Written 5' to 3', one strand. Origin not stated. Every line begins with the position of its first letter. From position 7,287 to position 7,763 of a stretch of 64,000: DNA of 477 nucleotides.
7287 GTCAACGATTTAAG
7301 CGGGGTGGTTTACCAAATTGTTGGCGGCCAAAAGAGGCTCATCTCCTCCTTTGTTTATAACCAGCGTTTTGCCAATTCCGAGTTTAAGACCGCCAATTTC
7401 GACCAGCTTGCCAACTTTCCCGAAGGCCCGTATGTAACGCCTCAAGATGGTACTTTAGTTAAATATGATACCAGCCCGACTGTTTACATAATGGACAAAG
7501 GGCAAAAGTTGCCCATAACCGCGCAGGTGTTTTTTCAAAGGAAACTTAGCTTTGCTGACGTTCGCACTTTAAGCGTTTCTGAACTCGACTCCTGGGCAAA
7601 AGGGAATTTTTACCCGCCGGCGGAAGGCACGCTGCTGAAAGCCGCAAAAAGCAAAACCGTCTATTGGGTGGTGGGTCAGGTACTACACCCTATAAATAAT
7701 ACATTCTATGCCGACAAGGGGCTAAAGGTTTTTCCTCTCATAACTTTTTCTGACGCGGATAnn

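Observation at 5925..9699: Shared ~55-aa repeat module (nine copies) on the tails of an S8 protease and the adjacent secreted protein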

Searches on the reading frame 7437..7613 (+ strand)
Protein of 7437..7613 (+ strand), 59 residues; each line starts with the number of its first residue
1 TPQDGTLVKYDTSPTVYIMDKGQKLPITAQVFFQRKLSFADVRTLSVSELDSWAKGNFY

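Call 9: find_homologous_proteins(query=A1, max_evalue=0.001)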
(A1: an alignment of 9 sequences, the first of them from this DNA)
Query A1 (9 sequences) (59 aa, profile of the alignment): 3 proteins with E <= 0.001 among 33 candidates.
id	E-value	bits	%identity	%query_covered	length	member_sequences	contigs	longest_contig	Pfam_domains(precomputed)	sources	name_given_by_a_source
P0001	4.0e-27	112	40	97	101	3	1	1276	-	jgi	jgi:hypothetical protein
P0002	2.7e-24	103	39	97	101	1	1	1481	-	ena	-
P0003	4.2e-13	67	43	51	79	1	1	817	-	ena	-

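Call 10: search_solved_structures(query=A1, max_evalue=10, show_alignments=2)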
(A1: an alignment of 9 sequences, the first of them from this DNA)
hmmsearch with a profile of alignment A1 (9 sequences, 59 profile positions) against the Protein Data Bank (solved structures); distinct sequences matched with E-value up to 10: 11.
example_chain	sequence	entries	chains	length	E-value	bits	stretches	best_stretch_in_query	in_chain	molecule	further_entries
6qsd_A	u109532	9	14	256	0.15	15.6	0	8-26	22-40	Pizza6S | Pizza6-S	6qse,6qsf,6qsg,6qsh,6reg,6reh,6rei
6f0t_A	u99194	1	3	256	0.16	15.5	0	8-26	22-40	Pizza6-SFW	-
3ww9_A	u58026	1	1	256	0.22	15.1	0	8-26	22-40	pizza6 protein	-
9zem_A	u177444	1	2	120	0.25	14.9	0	37-57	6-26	HeliScrew4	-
6rej_A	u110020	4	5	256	0.31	14.6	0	8-26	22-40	Pizza6-SH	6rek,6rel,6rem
4h6d_F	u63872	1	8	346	1.3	12.5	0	19-47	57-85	Pyrimidine precursor biosynthesis enzyme THI5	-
4h65_A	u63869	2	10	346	1.3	12.5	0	19-47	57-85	Pyrimidine precursor biosynthesis enzyme THI5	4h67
6ren_A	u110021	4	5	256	2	12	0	8-25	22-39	3fPizza6-SH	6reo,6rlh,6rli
3ww8_A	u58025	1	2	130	2.2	11.8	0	8-26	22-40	Pizza3 protein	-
7zpw_A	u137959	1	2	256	4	11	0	8-26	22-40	Pizza6-TSK-TSH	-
7zph_A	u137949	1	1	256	4.9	10.7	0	8-26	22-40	Pizza6-TNK-RSH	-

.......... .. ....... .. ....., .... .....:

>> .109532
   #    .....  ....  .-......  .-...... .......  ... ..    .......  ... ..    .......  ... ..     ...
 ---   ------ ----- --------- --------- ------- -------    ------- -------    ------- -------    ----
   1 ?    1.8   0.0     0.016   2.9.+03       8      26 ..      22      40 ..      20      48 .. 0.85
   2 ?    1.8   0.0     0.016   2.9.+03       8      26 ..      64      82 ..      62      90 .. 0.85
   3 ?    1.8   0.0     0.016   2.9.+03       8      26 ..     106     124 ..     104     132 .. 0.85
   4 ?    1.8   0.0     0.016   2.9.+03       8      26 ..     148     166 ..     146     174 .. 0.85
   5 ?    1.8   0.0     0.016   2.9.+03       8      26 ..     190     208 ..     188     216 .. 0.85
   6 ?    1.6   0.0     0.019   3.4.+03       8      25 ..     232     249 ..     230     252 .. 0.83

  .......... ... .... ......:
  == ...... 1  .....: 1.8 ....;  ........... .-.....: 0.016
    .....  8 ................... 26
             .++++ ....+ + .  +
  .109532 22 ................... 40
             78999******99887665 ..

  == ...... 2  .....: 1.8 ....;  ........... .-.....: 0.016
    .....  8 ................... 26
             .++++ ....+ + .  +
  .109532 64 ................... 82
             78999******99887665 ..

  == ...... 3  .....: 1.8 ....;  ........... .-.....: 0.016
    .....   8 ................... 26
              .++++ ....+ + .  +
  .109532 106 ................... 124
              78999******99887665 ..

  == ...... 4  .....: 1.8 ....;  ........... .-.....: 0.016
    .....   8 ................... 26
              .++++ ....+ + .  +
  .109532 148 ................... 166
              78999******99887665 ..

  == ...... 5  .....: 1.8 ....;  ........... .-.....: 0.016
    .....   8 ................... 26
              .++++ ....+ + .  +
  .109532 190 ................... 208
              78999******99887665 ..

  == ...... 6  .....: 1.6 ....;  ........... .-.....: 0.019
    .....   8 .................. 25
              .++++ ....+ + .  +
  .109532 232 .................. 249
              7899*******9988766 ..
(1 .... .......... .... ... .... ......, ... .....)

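Call 16: search_protein_families(library=pfam, alignment_id=A1, max_evalue=10)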
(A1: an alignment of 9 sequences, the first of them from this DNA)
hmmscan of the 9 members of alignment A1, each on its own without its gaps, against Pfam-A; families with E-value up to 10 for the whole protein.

A. member 1, seq(59 aa): 0 families

B. families by the number of members that match (of 9 scanned): 2 families
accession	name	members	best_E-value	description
PF10246.15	MRP-S35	1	0.13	Mitochondrial ribosomal protein MRP-S35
PF09390.16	DUF1999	1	0.26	Protein of unknown function (DUF1999)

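Call 20: search_protein_representatives(alignment_id=A1)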
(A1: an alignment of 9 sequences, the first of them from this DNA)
Query: 9 sequences, 59 profile positions. Proteins with E-value up to 0.001 (for the whole library): 2353; up to 1e-10: 701; up to 1e-30: 62. The best 150 are listed.
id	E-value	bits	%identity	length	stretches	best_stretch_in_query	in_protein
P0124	5.0e-89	308.6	-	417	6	2-58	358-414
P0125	4.6e-86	299.1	-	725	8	1-59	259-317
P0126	1.5e-82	287.8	-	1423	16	2-59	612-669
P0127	2.1e-81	284.2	-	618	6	1-58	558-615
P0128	2.5e-78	274.3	-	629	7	2-58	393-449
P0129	2.8e-76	267.8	-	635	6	2-57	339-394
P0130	4.6e-75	263.9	-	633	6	2-57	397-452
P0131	8.2e-72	253.5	-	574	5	1-59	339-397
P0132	1.9e-71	252.3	-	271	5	1-59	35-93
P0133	3.8e-66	235.3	-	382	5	1-57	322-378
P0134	3.3e-61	219.5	-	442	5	2-53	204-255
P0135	2.7e-60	216.6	-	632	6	2-58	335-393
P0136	1.4e-57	207.9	-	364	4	2-58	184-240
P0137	1.4e-56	204.7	-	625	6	1-59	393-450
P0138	8.8e-54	195.7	-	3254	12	3-58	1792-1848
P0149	1.9e-43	162.6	-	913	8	1-57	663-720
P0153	6.4e-42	157.7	-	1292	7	1-57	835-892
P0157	6.3e-41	154.5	-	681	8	3-59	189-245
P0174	1.7e-34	133.9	-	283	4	1-59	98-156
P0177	1.8e-33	130.7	-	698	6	1-59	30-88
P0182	6.6e-32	125.6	-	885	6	2-59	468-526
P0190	4.0e-30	119.9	-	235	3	2-59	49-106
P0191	4.5e-30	119.8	-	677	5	2-59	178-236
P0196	4.3e-29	116.6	-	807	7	2-48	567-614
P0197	2.4e-28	114.2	-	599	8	2-23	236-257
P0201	1.3e-27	111.9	-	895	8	2-58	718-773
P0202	1.6e-27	111.6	-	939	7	3-59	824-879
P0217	3.8e-25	104.0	-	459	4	3-57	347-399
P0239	3.1e-23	97.9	-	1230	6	1-56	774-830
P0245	1.1e-22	96.1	-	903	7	2-59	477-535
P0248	1.8e-22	95.4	-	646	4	7-58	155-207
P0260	6.5e-22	93.6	-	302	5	2-30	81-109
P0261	7.6e-22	93.4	-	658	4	3-59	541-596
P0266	1.9e-21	92.2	-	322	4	2-59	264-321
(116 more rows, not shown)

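Call 27: search_protein_families(library=pfam, alignment_id=A3, max_evalue=0.001)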
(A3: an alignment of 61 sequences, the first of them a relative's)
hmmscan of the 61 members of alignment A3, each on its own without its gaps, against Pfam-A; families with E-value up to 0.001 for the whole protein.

A. member 1, P0125 (725 aa): 0 families

B. families by the number of members that match (of 61 scanned): 36 families (the first 25 are shown)
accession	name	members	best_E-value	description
PF08486.15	SpoIID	16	5.4e-18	Stage II sporulation protein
PF01510.30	Amidase_2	15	8.7e-18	N-acetylmuramoyl-L-alanine amidase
PF00082.27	Peptidase_S8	9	1.5e-64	Subtilase family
PF16158.11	N_BRCA1_IG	5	1e-18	Ig-like domain from next to BRCA1 gene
PF18911.6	PKD_4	3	2.9e-18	PKD domain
PF00801.26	PKD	2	8.4e-21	PKD domain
PF05108.18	T7SS_ESX1_EccB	2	8.8e-17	Type VII secretion system ESX-1, transport TM domain B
PF22148.1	Fervidolysin_NPro-like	2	4.7e-15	Fervidolysin N-terminal prodomain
PF01832.25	Glucosaminidase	2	1.5e-14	Mannosyl-glycoprotein endo-beta-N-acetylglucosaminidase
PF18884.5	TSP3_bac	2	2.6e-07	Bacterial TSP3 repeat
PF00041.27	fn3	2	1.4e-06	Fibronectin type III domain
PF07691.17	PA14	1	1.4e-50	PA14 domain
PF03808.19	Glyco_tran_WecG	1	1.8e-47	Glycosyl transferase WecG/TagA/CpsF family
PF05345.18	He_PIG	1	5.6e-31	Putative Ig domain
PF00188.32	CAP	1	9e-23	Cysteine-rich secretory protein family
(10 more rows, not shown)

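Call 33: search_protein_families(library=pfam, proteins=[P0201, P0202, P0197, P0191, P0261, P0245, P0149, P0196], max_evalue=0.01)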
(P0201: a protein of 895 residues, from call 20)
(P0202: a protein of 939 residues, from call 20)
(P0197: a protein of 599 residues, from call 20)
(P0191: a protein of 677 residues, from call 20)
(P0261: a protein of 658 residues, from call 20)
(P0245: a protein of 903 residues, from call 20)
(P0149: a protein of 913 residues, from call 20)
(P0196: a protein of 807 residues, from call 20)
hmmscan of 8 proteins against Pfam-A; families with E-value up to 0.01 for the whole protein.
P0201 (895 aa): 1 family
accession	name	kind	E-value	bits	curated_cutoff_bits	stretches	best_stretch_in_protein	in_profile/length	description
PF08486.15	SpoIID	-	5.4e-18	65.9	23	1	190-277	10-97/97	Stage II sporulation protein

P0202 (939 aa): 1 family
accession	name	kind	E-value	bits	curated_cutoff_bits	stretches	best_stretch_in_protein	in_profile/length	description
PF01510.30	Amidase_2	-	1.6e-14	54.8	26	1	197-349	4-131/131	N-acetylmuramoyl-L-alanine amidase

P0197 (599 aa): 0 families

P0191 (677 aa): 2 families
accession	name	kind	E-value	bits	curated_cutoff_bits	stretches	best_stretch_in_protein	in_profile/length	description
PF05108.18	T7SS_ESX1_EccB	-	8.8e-17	61.4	27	1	180-244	183-247/474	Type VII secretion system ESX-1, transport TM domain B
PF05257.22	CHAP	-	1.3e-14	54.9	26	1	45-118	6-81/81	CHAP domain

P0261 (658 aa): 2 families
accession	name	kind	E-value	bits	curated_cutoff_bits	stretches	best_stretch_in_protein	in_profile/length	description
PF00082.27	Peptidase_S8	-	2.7e-64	217.7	21.8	1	158-403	2-288/288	Subtilase family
PF22148.1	Fervidolysin_NPro-like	-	4.7e-15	56.2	21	1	44-120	7-81/81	Fervidolysin N-terminal prodomain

P0245 (903 aa): 1 family
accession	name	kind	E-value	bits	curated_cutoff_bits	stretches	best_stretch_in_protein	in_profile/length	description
PF08486.15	SpoIID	-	1.9e-11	44.9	23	1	197-288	8-97/97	Stage II sporulation protein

P0149 (913 aa): 2 families
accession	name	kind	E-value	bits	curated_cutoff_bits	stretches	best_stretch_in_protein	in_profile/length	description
PF01832.25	Glucosaminidase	-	2.5e-09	38.3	30.2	1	35-141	4-119/123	Mannosyl-glycoprotein endo-beta-N-acetylglucosaminidase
PF16158.11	N_BRCA1_IG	-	1.3e-05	26.1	28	0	559-640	6-91/108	Ig-like domain from next to BRCA1 gene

P0196 (807 aa): 1 family
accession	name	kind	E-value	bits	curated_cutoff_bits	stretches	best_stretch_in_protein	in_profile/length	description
PF01510.30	Amidase_2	-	1.6e-14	54.8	26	1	346-501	3-131/131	N-acetylmuramoyl-L-alanine amidase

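Call 37: search_solved_structures(query=A4, max_evalue=10, show_alignments=3)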
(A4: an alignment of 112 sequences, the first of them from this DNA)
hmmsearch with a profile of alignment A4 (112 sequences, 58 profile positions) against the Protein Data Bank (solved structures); distinct sequences matched with E-value up to 10: 23.
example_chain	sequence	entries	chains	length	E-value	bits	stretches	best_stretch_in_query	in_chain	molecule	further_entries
3wwa_A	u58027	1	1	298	5.2e-08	36.3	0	3-26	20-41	Pizza7H protein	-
3ww9_A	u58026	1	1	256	4.6e-07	33.2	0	3-26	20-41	pizza6 protein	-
6qsd_A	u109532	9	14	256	1.6e-05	28.2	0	7-26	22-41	Pizza6S | Pizza6-S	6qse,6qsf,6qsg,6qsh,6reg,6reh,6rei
6f0t_A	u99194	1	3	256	1.7e-05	28.2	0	7-26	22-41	Pizza6-SFW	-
6ren_A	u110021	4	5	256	1.9e-05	28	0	7-26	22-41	3fPizza6-SH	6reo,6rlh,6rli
6rej_A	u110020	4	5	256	2e-05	28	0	7-26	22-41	Pizza6-SH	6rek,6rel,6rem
4psj_A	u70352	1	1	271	0.00032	24.1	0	26-53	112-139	OR464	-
4cja_A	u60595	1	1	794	0.0027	21.1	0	30-45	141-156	BURRH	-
4cj9_A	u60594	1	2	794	0.0028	21.1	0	30-45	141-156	BURRH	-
4kk7_A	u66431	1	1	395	0.0033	20.9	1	5-57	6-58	ESX-1 secretion system protein eccB1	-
3ww8_A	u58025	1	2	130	0.0041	20.6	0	3-26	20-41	Pizza3 protein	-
3x3m_A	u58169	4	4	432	0.0044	20.5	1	5-57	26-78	ESX-1 secretion system protein EccB1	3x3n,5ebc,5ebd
6lar_A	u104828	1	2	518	0.0082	19.6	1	2-57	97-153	ESX-3 secretion system ATPase EccB3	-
6sgy_A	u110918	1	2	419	0.061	16.8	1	5-57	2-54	ESX-3 secretion system protein EccB3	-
3ww7_A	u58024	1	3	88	0.2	15.2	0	3-26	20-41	Pizza2 protein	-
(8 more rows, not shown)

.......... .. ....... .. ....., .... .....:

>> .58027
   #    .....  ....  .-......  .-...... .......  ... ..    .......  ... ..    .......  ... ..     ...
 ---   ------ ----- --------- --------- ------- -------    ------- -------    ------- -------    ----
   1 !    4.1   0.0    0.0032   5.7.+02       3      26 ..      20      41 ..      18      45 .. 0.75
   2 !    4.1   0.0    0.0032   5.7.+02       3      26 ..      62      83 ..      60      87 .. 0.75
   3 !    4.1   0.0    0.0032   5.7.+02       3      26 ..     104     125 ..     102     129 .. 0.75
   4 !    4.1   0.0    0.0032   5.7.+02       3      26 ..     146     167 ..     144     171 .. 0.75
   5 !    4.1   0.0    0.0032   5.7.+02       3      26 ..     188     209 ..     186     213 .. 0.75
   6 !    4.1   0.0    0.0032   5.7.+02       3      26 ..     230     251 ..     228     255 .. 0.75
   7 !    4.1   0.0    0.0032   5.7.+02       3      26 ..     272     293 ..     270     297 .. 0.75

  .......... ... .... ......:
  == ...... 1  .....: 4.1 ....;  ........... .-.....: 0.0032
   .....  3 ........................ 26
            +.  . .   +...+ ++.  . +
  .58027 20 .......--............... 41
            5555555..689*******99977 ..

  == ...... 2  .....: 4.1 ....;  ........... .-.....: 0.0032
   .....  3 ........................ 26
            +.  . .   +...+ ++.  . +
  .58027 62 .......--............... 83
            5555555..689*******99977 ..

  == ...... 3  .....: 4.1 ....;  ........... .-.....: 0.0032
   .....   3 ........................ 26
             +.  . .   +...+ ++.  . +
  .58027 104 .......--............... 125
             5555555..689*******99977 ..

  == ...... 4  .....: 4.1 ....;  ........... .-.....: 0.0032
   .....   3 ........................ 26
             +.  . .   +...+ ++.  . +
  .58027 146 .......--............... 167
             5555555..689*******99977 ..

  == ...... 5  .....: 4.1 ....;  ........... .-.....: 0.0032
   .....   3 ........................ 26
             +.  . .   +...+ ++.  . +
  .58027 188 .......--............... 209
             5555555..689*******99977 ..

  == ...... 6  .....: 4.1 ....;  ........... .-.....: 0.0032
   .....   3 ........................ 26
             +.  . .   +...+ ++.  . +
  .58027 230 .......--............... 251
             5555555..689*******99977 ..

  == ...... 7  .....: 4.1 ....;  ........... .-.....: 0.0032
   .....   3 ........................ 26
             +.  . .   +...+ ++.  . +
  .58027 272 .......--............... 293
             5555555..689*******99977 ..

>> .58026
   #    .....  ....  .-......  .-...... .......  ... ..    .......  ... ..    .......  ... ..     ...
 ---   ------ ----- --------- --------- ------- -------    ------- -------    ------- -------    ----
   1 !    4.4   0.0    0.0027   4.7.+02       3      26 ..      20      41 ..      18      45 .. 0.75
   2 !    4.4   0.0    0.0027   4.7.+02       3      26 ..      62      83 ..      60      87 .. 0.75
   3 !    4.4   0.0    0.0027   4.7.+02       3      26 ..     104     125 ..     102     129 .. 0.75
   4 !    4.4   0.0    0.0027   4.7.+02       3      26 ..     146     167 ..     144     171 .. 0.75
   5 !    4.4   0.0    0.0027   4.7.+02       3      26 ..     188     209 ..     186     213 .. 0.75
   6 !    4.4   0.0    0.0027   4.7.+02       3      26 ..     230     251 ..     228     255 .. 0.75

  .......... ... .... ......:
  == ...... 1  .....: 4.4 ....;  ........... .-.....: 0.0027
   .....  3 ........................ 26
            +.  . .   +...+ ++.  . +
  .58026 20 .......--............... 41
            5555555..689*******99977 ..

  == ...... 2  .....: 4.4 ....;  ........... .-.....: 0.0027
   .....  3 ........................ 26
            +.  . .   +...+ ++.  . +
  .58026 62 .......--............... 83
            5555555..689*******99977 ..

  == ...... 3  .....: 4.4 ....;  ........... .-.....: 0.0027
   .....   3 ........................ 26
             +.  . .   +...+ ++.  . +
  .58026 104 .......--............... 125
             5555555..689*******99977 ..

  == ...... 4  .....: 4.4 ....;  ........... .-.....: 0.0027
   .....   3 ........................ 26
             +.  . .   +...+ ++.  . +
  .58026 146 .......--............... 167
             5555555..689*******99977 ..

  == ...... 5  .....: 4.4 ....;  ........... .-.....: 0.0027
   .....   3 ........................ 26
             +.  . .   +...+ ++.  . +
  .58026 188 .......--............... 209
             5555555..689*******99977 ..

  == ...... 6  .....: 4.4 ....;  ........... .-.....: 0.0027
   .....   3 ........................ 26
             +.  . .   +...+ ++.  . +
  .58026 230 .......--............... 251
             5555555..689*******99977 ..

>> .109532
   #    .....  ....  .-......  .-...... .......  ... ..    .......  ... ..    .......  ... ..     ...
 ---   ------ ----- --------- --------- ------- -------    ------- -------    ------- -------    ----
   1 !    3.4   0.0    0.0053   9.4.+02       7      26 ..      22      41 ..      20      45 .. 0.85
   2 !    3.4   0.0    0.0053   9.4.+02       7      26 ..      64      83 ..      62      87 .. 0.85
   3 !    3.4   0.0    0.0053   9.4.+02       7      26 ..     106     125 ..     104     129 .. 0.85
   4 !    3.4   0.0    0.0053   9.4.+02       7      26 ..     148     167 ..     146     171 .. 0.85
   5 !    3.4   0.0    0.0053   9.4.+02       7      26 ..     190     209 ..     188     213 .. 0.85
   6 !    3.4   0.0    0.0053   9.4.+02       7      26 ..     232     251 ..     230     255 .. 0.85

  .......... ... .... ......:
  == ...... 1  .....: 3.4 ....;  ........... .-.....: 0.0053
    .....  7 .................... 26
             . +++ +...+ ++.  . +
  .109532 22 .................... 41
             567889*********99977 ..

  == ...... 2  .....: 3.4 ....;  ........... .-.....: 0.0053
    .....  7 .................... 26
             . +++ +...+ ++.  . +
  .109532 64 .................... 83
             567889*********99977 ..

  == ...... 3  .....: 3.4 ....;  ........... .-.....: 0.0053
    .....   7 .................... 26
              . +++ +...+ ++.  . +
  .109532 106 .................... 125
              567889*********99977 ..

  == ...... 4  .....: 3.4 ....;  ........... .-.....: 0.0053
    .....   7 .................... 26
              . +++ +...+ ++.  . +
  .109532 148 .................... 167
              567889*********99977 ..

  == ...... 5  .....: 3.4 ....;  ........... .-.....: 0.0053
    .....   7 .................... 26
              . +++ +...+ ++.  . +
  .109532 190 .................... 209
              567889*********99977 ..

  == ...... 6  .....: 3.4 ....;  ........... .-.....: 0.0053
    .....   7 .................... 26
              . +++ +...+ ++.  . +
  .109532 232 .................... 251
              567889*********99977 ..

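Call 40: search_protein_families(library=pfam, alignment_id=A4, max_evalue=1)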
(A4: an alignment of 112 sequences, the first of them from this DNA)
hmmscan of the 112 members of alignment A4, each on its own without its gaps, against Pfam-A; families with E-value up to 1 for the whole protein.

A. member 1, seq(59 aa): 0 families

B. families by the number of members that match (of 112 scanned): 32 families (the first 25 are shown)
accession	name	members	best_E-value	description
PF05108.18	T7SS_ESX1_EccB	3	0.001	Type VII secretion system ESX-1, transport TM domain B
PF19731.4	DUF6222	2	0.099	Family of unknown function (DUF6222)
PF13418.12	Kelch_4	1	0.0079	Galactose oxidase, central domain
PF20415.3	DUF6699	1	0.0099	Family of unknown function (DUF6699)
PF16552.11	OAM_alpha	1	0.013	D-ornithine 4,5-aminomutase alpha-subunit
PF07146.16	DUF1389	1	0.019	Protein of unknown function (DUF1389)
PF13970.12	DUF4221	1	0.033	Domain of unknown function (DUF4221)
PF23545.1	Zn_ribbon_HMPTM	1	0.034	HMPTM N-terminal zinc ribbon domain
PF15976.11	CooC_C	1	0.055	CS1-pili formation C-terminal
PF07171.17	MlrC_C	1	0.056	MlrC C-terminus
PF02288.20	Dehydratase_MU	1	0.08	Dehydratase medium subunit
PF23206.1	PCDH15_12th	1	0.083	PCDH15-like domain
PF20941.2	DUF6848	1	0.083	Domain of unknown function (DUF6848)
PF08498.15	Sterol_MT_C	1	0.087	Sterol methyltransferase C-terminal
PF13927.12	Ig_3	1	0.1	Immunoglobulin domain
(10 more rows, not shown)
